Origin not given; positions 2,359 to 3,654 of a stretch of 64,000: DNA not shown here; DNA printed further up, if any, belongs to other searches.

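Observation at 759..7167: Candidate variant 5'-deoxyadenosine / MTA 'DHAP-shunt' salvage operon ending in an aldehyde dehydrogenase and an acyl-CoA ligase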

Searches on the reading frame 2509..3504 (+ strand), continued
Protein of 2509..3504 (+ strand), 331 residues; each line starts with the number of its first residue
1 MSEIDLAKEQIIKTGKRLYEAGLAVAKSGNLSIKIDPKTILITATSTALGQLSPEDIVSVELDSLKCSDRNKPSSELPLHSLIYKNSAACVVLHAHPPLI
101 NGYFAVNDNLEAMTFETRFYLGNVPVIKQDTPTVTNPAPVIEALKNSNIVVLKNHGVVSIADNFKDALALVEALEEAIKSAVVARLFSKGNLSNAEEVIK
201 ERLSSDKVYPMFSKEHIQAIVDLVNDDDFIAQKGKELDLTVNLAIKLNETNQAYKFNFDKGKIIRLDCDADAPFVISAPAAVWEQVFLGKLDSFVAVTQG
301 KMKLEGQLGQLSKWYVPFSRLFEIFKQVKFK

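Call 77: find_homologous_proteins(query=P0124, max_evalue=1e-20)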
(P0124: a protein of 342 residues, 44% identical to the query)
Query P0124 (342 aa): 573 proteins with E <= 1e-20 among 2874 candidates; the best 120 are listed.
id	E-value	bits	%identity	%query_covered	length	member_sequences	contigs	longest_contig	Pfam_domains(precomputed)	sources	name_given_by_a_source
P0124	1.0e-225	766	100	100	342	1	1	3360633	PF00596.28,PF02036.23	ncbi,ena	-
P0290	3.9e-155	534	68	100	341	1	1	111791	PF00596.28,PF02036.23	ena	-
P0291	1.7e-154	532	69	100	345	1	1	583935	PF00596.28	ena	-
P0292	2.1e-149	515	67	100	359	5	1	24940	PF00596.28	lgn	-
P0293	3.5e-149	514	68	96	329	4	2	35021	PF00596.28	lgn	-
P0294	2.0e-143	495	66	99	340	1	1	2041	PF00596.28,PF02036.23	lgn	-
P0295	2.7e-141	488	62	100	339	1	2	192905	PF00596.28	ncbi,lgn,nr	ncbi:MAG: class II aldolase/adducin family protein [Candidatus Omnitrophota bacterium]|nr:class II a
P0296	3.1e-141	488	63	100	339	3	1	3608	PF00596.28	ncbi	-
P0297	6.4e-141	487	61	100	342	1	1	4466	PF00596.28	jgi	jgi:L-fuculose-phosphate aldolase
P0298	1.0e-140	487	64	100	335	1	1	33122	PF00596.28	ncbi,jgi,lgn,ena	ncbi:MAG: class II aldolase/adducin family protein [Candidatus Omnitrophota bacterium]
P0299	3.1e-140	485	62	100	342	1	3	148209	PF00596.28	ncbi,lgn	-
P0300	3.1e-140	485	63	99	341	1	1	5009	PF00596.28,PF02036.23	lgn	-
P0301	3.5e-140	485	64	97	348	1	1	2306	PF00596.28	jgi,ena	-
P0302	5.9e-140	484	62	100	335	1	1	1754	PF00596.28,PF02036.23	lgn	-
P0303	7.9e-140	484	65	100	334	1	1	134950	PF00596.28,PF02036.23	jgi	jgi:L-fuculose-phosphate aldolase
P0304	9.1e-140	483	61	100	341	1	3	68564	PF00596.28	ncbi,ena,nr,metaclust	ncbi:MAG: hypothetical protein A2Z88_03950 [Omnitrophica WOR_2 bacterium GWA2_47_8]|nr:MAG: hypothet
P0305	9.4e-140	483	63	98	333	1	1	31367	PF00596.28,PF02036.23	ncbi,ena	-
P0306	1.3e-139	483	62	100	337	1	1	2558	PF00596.28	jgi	jgi:L-fuculose-phosphate aldolase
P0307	2.6e-139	482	62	100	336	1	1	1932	PF00596.28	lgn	-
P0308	2.8e-139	482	62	100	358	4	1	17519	PF00596.28,PF02036.23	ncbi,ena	-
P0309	2.9e-139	482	60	100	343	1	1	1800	PF00596.28,PF02036.23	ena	-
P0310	3.0e-139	482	63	100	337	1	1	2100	PF00596.28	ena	-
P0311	5.4e-139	481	61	100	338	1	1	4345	PF00596.28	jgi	-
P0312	1.0e-138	480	63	97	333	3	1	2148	PF00596.28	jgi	-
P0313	1.1e-138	480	62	97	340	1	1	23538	PF00596.28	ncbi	-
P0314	1.2e-138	480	63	100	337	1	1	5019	PF00596.28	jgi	jgi:L-fuculose-phosphate aldolase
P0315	3.4e-138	478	61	100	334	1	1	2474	PF00596.28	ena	-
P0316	4.0e-138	478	61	100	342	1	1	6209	PF00596.28,PF02036.23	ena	-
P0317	4.4e-138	478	62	99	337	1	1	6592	PF00596.28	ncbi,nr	ncbi:MAG: class II aldolase/adducin family protein [Candidatus Omnitrophica bacterium]|nr:class II a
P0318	5.0e-138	478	63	100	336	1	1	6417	PF00596.28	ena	-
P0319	6.7e-138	477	62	100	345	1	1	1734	PF00596.28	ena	-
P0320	1.1e-137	477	60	100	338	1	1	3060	PF00596.28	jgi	jgi:L-fuculose-phosphate aldolase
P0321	1.3e-137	476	60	100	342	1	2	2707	PF00596.28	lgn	-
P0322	2.2e-137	476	62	98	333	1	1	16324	PF00596.28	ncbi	-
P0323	2.7e-137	475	61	100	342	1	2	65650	PF00596.28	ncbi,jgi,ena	-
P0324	3.1e-137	475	62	99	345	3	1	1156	PF00596.28,PF02036.23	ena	-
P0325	4.6e-137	475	62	100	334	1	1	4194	PF00596.28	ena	-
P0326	6.9e-137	474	63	100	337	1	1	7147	PF00596.28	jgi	jgi:L-fuculose-phosphate aldolase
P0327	8.6e-137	474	63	98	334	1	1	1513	PF00596.28,PF02036.23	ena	-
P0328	1.1e-136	473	61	100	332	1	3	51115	PF00596.28,PF02036.23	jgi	-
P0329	1.3e-136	473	62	99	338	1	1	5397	PF00596.28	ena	-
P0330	1.6e-136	473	62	100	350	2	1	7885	PF00596.28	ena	-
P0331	2.0e-136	472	60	100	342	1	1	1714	PF00596.28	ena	-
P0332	2.0e-136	472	60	100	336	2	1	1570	PF00596.28,PF02036.23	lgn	-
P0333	2.4e-136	472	61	100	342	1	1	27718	PF00596.28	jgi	jgi:L-fuculose-phosphate aldolase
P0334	2.8e-136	472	62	100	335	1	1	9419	PF00596.28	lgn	-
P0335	3.3e-136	472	61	97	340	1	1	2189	PF00596.28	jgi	jgi:L-fuculose-phosphate aldolase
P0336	3.9e-136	472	62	100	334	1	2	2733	PF00596.28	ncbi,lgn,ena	-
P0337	4.8e-136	471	59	100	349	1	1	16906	PF00596.28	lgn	-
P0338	5.0e-136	471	60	100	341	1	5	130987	PF00596.28,PF02036.23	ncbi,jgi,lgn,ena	-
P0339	6.3e-136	471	60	100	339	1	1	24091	PF00596.28,PF02036.23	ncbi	-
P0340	6.7e-136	471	62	97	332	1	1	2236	PF00596.28,PF02036.23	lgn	-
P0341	6.8e-136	471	63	96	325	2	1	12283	PF00596.28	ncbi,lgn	-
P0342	7.0e-136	471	59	100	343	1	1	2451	PF00596.28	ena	-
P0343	7.1e-136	471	60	100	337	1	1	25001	PF00596.28,PF02036.23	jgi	jgi:L-fuculose-phosphate aldolase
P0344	9.5e-136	470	61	100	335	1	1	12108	PF00596.28,PF02036.23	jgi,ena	-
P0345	1.3e-135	470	63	100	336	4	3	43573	PF00596.28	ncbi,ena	-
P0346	1.4e-135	470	60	100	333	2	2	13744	PF00596.28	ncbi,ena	-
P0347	1.4e-135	470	59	100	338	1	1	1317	PF00596.28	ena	-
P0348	1.4e-135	470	61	98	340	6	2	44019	PF00596.28,PF02036.23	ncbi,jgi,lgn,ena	-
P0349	1.5e-135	470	59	97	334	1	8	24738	PF00596.28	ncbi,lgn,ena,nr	ncbi:MAG: class II aldolase/adducin family protein [Candidatus Omnitrophica bacterium]|nr:class II a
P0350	1.5e-135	470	60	100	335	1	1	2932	PF00596.28,PF02036.23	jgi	jgi:ribulose-5-phosphate 4-epimerase/fuculose-1-phosphate aldolase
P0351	2.1e-135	469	61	99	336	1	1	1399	PF00596.28,PF02036.23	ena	-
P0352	2.5e-135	469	62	100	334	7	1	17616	PF00596.28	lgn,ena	-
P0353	4.1e-135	468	60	100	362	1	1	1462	PF00596.28,PF02036.23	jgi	jgi:L-fuculose-phosphate aldolase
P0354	7.0e-135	467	64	97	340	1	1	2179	PF00596.28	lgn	-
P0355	9.1e-135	467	60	100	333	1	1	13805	PF00596.28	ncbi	-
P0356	1.2e-134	467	59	100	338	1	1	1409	PF00596.28,PF02036.23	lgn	-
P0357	1.2e-134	467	61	98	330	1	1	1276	PF00596.28,PF02036.23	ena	-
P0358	1.4e-134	466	59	100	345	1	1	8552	PF00596.28,PF02036.23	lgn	-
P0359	1.7e-134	466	58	99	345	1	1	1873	PF00596.28,PF02036.23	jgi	-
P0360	1.7e-134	466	60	100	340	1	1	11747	PF00596.28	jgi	-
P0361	2.2e-134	466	62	100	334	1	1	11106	PF00596.28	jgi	jgi:L-fuculose-phosphate aldolase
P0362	2.4e-134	466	59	100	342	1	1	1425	PF00596.28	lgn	-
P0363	2.8e-134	465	60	100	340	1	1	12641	PF00596.28,PF02036.23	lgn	-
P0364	3.3e-134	465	60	100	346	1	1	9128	PF00596.28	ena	-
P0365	3.5e-134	465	59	100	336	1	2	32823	PF00596.28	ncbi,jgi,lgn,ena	-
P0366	4.1e-134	465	60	99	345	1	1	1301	PF00596.28,PF02036.23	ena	-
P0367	4.3e-134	465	59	100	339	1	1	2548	PF00596.28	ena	-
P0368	4.5e-134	465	60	100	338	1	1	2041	PF00596.28,PF02036.23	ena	-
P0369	5.4e-134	464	60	99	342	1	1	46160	PF00596.28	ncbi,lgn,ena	-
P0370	6.6e-134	464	61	100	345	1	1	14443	PF00596.28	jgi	-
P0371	7.0e-134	464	60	97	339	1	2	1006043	PF00596.28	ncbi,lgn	ncbi:MAG: class II aldolase/adducin family protein [Candidatus Omnitrophota bacterium]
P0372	7.5e-134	464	60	97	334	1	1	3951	PF00596.28,PF02036.23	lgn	-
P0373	7.7e-134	464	61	100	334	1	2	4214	PF00596.28,PF02036.23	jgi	-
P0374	8.8e-134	464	61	98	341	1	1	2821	PF00596.28,PF02036.23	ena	-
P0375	1.0e-133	464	62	99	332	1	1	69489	PF00596.28,PF02036.23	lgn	-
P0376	1.1e-133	463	61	98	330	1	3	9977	PF00596.28,PF02036.23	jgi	jgi:ribulose-5-phosphate 4-epimerase/fuculose-1-phosphate aldolase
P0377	1.2e-133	463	61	98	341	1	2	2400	PF00596.28,PF02036.23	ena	-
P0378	1.5e-133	463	61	98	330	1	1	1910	PF00596.28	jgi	jgi:L-fuculose-phosphate aldolase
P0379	1.6e-133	463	59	100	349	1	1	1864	PF00596.28,PF02036.23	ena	-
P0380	2.1e-133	463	61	100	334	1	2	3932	PF00596.28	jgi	-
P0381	2.5e-133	462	60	100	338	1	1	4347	PF00596.28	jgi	jgi:L-fuculose-phosphate aldolase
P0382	4.4e-133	461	60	98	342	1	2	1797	PF00596.28,PF02036.23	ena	-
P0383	4.5e-133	461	61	97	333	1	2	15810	PF00596.28,PF02036.23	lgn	-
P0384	5.3e-133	461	61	100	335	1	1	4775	PF00596.28,PF02036.23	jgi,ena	-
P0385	6.0e-133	461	61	100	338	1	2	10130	PF00596.28,PF02036.23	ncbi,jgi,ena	-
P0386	8.6e-133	461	61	98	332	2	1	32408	PF00596.28,PF02036.23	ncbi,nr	ncbi:MAG: class II aldolase/adducin family protein [Candidatus Omnitrophica bacterium]|nr:class II a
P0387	8.9e-133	460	62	97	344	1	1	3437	PF00596.28,PF02036.23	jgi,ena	-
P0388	9.3e-133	460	59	100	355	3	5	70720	PF00596.28,PF02036.23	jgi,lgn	jgi:L-fuculose-phosphate aldolase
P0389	1.0e-132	460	59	99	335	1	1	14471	PF00596.28,PF02036.23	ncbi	-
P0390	1.0e-132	460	60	100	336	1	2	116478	PF00596.28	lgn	-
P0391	1.2e-132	460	59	100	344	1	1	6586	PF00596.28,PF02036.23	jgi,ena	-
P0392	1.2e-132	460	61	97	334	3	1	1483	PF00596.28,PF02036.23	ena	-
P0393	1.2e-132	460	61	97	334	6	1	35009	PF00596.28,PF02036.23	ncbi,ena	-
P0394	1.3e-132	460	60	100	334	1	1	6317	PF00596.28,PF02036.23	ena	-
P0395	1.4e-132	460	59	97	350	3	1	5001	PF00596.28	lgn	-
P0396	1.6e-132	460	62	97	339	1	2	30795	PF00596.28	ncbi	-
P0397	1.6e-132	460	60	99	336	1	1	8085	PF00596.28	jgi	-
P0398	2.2e-132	459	61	98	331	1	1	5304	PF00596.28,PF02036.23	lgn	-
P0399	2.4e-132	459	61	100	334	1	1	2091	PF00596.28,PF02036.23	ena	-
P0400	2.6e-132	459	60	100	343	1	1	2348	PF00596.28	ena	-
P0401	2.8e-132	459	60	100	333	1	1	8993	PF00596.28,PF02036.23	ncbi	-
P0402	3.2e-132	459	60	100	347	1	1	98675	PF00596.28,PF02036.23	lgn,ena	-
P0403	3.8e-132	458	61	98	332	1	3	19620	PF00596.28,PF02036.23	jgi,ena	-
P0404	4.0e-132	458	59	100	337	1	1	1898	PF00596.28,PF02036.23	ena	-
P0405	4.2e-132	458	60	100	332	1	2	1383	PF00596.28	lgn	-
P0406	4.5e-132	458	59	100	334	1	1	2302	PF00596.28,PF02036.23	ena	-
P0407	4.5e-132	458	59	99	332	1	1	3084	PF00596.28,PF02036.23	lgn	-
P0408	4.6e-132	458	59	100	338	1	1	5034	PF00596.28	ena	-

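Call 88: find_homologous_proteins(query=P0130, max_evalue=1e-30)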
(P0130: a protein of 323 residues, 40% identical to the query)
Query P0130 (323 aa): 103 proteins with E <= 1e-30 among 1942 candidates.
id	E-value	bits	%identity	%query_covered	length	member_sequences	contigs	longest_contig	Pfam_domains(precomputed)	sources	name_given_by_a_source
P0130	6.1e-212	721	100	100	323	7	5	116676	PF00596.28,PF02036.23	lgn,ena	-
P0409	2.4e-148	512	72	100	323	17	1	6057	PF00596.28,PF02036.23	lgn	-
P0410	2.1e-140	486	68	98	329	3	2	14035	PF00596.28,PF02036.23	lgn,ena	-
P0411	5.2e-124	432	62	100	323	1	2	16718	PF00596.28,PF02036.23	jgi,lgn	jgi:L-fuculose-phosphate aldolase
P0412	1.5e-122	427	61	100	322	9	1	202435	PF00596.28,PF02036.23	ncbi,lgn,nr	ncbi:MAG: class II aldolase/adducin family protein [Candidatus Desulfofervidus auxilii]|nr:class II 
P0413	3.1e-112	393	56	100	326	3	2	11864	PF00596.28,PF02036.23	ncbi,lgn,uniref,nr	ncbi:MAG TPA: hypothetical protein ENI35_04120 [Candidatus Desulfofervidus auxilii]|uniref:Class II 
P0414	3.1e-111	390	56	100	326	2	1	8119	PF00596.28,PF02036.23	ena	-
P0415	4.9e-111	389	56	100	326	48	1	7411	PF00596.28,PF02036.23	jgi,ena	-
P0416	1.3e-102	362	53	100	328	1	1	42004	PF00596.28,PF02036.23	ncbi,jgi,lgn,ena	-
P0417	8.2e-102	359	52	100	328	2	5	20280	PF00596.28,PF02036.23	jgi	jgi:L-fuculose-phosphate aldolase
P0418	1.7e-101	358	51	100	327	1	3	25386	PF00596.28,PF02036.23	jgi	jgi:L-fuculose-phosphate aldolase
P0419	1.8e-101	358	53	100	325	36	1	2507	PF00596.28,PF02036.23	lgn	-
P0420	3.3e-100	354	51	100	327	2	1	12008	PF00596.28,PF02036.23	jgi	jgi:ribulose-5-phosphate 4-epimerase/fuculose-1-phosphate aldolase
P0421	4.7e-100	353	51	100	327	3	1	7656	PF00596.28,PF02036.23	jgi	jgi:ribulose-5-phosphate 4-epimerase/fuculose-1-phosphate aldolase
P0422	1.2e-99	352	51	100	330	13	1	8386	PF00596.28,PF02036.23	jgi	jgi:ribulose-5-phosphate 4-epimerase/fuculose-1-phosphate aldolase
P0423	1.8e-99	351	52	100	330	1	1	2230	PF00596.28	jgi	jgi:L-fuculose-phosphate aldolase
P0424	2.7e-99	351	50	100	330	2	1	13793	PF00596.28,PF02036.23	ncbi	-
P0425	3.3e-99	350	51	100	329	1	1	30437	PF00596.28,PF02036.23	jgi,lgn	-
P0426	3.5e-99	350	50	100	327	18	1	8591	PF00596.28,PF02036.23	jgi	jgi:L-fuculose-phosphate aldolase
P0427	3.6e-99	350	50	100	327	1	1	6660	PF00596.28,PF02036.23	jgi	jgi:L-fuculose-phosphate aldolase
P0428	1.0e-98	349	51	100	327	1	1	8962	PF00596.28,PF02036.23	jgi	jgi:L-fuculose-phosphate aldolase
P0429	3.5e-98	347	50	100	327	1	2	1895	PF00596.28,PF02036.23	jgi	jgi:L-fuculose-phosphate aldolase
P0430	4.6e-98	347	51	100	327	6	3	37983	PF00596.28,PF02036.23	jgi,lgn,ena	jgi:L-fuculose-phosphate aldolase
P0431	9.5e-98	346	50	100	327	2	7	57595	PF00596.28,PF02036.23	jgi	jgi:L-fuculose-phosphate aldolase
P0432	9.8e-98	345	49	100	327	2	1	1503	PF00596.28,PF02036.23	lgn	-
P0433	1.2e-97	345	49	100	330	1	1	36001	PF00596.28,PF02036.23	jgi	jgi:L-fuculose-phosphate aldolase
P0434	1.3e-97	345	50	100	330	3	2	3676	PF00596.28,PF02036.23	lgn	-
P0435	2.0e-97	344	49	100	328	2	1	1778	PF00596.28,PF02036.23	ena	-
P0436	2.0e-97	344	50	100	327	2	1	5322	PF00596.28,PF02036.23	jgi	jgi:ribulose-5-phosphate 4-epimerase/fuculose-1-phosphate aldolase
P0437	2.2e-97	344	50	100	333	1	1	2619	PF00596.28,PF02036.23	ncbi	-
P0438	2.9e-97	344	50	100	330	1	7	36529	PF00596.28,PF02036.23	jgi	jgi:L-fuculose-phosphate aldolase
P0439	3.0e-97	344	50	100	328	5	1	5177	PF00596.28,PF02036.23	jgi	jgi:L-fuculose-phosphate aldolase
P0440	3.5e-97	344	50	100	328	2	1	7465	PF00596.28,PF02036.23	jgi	jgi:L-fuculose-phosphate aldolase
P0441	5.4e-97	343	50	100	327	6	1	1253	PF00596.28,PF02036.23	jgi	jgi:L-fuculose-phosphate aldolase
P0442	7.4e-97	343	50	100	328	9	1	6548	PF00596.28,PF02036.23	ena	-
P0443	7.9e-97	343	50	100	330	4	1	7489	PF00596.28,PF02036.23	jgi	jgi:L-fuculose-phosphate aldolase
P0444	8.4e-97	342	49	100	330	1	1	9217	PF00596.28,PF02036.23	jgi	jgi:ribulose-5-phosphate 4-epimerase/fuculose-1-phosphate aldolase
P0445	1.1e-96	342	50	100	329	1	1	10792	PF00596.28,PF02036.23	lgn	-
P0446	1.5e-96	342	50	100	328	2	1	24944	PF00596.28,PF02036.23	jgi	-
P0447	2.4e-96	341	49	100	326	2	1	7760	PF00596.28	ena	-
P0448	2.8e-96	341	49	100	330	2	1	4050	PF00596.28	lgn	-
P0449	3.2e-96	341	48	100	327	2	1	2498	PF00596.28,PF02036.23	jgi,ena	-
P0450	9.9e-95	336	48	100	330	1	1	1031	PF00596.28,PF02036.23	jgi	jgi:L-fuculose-phosphate aldolase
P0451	1.2e-94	335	48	100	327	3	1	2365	PF00596.28,PF02036.23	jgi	jgi:L-fuculose-phosphate aldolase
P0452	1.7e-94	335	49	100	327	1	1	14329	PF00596.28,PF02036.23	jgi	jgi:L-fuculose-phosphate aldolase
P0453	1.9e-94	335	49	100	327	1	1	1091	PF00596.28,PF02036.23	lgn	-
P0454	1.9e-94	335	50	100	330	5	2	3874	PF00596.28,PF02036.23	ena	-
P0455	2.0e-94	335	50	100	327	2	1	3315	PF00596.28,PF02036.23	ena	-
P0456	2.1e-93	331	50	100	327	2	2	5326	PF00596.28,PF02036.23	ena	-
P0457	5.0e-93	330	50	100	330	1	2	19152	PF00596.28,PF02036.23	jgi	jgi:L-fuculose-phosphate aldolase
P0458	2.5e-92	328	50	99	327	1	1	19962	PF00596.28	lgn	-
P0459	3.1e-92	327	47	100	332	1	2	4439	PF00596.28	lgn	-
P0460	1.2e-91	326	48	100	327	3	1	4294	PF00596.28,PF02036.23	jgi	jgi:L-fuculose-phosphate aldolase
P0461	2.5e-89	318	46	98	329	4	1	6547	PF00596.28,PF02036.23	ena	-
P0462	3.4e-89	317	46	97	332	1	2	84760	PF00596.28,PF02036.23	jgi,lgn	-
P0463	3.8e-89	317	47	100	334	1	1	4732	PF00596.28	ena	-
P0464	4.1e-89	317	48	100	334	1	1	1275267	PF00596.28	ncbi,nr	ncbi:MAG: class II aldolase/adducin family protein [Candidatus Omnitrophota bacterium]|nr:MAG: class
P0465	7.2e-89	316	48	100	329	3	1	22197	PF00596.28,PF02036.23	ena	-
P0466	3.4e-88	314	48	100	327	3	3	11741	PF00596.28,PF02036.23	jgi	-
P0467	5.7e-88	313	46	100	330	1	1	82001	PF00596.28,PF02036.23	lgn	-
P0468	9.7e-88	313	46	97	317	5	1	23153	PF00596.28,PF02036.23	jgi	jgi:L-ribulose-5-phosphate 4-epimerase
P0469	5.2e-87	310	49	100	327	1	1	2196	PF00596.28,PF02036.23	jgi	-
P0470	3.3e-86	308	46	98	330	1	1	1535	PF00596.28,PF02036.23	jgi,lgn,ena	-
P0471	6.5e-86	307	44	100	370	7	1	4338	PF00596.28,PF02036.23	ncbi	ncbi:MAG: class II aldolase/adducin family protein [Candidatus Omnitrophota bacterium]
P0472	8.0e-86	306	47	98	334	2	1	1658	PF00596.28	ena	-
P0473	1.1e-84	303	45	100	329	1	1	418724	PF00596.28,PF02036.23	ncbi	-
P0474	5.5e-83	297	45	98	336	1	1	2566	PF00596.28,PF02036.23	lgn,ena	-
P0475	1.4e-82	296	46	98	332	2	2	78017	PF00596.28,PF02036.23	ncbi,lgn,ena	-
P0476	1.6e-80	289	46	100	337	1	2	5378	PF00596.28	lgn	-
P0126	1.9e-78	282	44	98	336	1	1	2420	PF00596.28,PF02036.23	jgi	-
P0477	1.9e-75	272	44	98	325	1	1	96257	PF00596.28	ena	-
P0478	1.9e-75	272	42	98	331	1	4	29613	PF00596.28,PF02036.23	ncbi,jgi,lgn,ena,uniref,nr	ncbi:MAG: hypothetical protein COV72_04180 [Candidatus Omnitrophica bacterium CG11_big_fil_rev_8_21_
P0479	6.2e-75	271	40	98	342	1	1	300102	PF00596.28,PF02036.23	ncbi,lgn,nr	ncbi:MAG: class II aldolase/adducin family protein [Candidatus Omnitrophota bacterium]|nr:class II a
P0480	1.0e-73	267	43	97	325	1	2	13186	PF00596.28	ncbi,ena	-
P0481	6.0e-73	264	48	82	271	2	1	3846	PF00596.28,PF02036.23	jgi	jgi:putative sterol carrier protein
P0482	2.3e-72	262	42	96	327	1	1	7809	PF00596.28,PF02036.23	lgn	-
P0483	4.9e-69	251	44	100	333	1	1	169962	PF00596.28,PF02036.23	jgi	jgi:L-fuculose-phosphate aldolase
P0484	4.1e-67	245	41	100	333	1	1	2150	PF00596.28,PF02036.23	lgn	-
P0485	5.9e-67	244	43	100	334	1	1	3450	PF00596.28,PF02036.23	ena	-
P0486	1.0e-66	244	41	99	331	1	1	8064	PF00596.28,PF02036.23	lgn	-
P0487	4.8e-66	241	41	99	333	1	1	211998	PF00596.28,PF02036.23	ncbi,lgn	-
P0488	7.1e-66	241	40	95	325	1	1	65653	PF00596.28,PF02036.23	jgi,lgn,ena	-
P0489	8.9e-66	240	41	100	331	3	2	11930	PF00596.28,PF02036.23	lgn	-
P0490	4.8e-65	238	41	100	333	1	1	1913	PF00596.28,PF02036.23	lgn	-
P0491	7.7e-65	237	41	98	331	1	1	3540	PF00596.28,PF02036.23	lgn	-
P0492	2.4e-64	236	37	100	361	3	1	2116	PF00596.28,PF02036.23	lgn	-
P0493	7.4e-64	234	40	97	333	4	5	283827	PF00596.28,PF02036.23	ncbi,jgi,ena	-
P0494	1.5e-63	233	39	100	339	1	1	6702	PF00596.28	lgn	-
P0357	1.7e-63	233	42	100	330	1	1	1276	PF00596.28,PF02036.23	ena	-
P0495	4.4e-63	232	39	98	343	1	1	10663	PF00596.28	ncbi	-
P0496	6.1e-63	231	41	99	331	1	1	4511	PF00596.28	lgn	-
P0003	2.0e-61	226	40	96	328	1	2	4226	PF00596.28,PF02036.23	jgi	jgi:L-fuculose-phosphate aldolase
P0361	7.2e-61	224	40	99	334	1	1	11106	PF00596.28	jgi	jgi:L-fuculose-phosphate aldolase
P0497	4.9e-60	222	39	98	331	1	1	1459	PF00596.28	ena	-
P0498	1.1e-59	221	37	99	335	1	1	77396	PF00596.28,PF02036.23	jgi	-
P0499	1.9e-59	220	41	98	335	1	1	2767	PF00596.28,PF02036.23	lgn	-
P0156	2.0e-57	213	38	100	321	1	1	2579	PF00596.28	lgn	-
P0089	3.5e-56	209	39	97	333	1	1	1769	PF00596.28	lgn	-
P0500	5.1e-52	195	43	78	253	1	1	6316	PF00596.28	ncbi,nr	ncbi:MAG: class II aldolase/adducin family protein, partial [bacterium]|nr:class II aldolase/adducin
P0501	7.2e-52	195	51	56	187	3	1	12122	PF00596.28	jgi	jgi:L-fuculose-phosphate aldolase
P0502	4.6e-50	189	52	55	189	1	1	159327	PF00596.28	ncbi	-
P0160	7.8e-50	188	50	58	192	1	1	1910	PF00596.28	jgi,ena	-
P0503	2.5e-48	183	49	56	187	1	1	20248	PF00596.28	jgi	jgi:L-fuculose-phosphate aldolase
